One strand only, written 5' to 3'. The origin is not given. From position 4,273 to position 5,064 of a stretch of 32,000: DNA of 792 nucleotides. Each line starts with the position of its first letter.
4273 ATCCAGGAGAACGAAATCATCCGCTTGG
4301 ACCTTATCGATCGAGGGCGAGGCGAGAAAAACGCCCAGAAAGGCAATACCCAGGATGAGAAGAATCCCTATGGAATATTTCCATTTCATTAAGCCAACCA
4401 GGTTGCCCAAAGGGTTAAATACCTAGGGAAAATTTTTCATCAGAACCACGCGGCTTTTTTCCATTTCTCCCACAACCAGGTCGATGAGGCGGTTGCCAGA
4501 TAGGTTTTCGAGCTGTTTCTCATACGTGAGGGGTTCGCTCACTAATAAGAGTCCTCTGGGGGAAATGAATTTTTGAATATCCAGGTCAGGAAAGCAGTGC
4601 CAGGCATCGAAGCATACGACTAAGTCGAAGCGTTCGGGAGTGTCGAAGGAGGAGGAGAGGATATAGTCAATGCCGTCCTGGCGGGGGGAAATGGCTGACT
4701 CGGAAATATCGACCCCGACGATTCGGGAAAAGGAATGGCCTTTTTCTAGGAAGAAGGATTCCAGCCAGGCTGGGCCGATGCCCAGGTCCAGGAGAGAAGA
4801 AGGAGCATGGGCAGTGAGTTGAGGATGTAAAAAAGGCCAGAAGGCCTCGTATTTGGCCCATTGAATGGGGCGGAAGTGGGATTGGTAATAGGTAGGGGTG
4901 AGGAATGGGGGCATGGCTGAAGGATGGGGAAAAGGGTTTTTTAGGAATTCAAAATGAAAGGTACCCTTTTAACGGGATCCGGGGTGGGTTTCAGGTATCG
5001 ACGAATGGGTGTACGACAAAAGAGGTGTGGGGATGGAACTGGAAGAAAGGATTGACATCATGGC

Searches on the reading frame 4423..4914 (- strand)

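Call 15: search_protein_families(library=pfam, proteins=[window:4423-4914:-])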
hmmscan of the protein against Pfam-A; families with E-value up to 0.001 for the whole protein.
window:4423-4914:- (163 aa): 5 families
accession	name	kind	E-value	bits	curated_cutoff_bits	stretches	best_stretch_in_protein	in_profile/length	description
PF13489.12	Methyltransf_23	-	1e-07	32.3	27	1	35-132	20-123/164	Methyltransferase domain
PF13649.12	Methyltransf_25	-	1.2e-05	26.4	27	1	42-117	2-86/97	Methyltransferase domain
PF08241.18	Methyltransf_11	-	3.7e-05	24.7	21.2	1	42-111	1-76/95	Methyltransferase domain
PF13847.12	Methyltransf_31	-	4.2e-05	23.7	27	0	40-136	6-120/145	Methyltransferase domain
PF08242.18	Methyltransf_12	-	0.00023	22.3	30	1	42-112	1-82/98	Methyltransferase domain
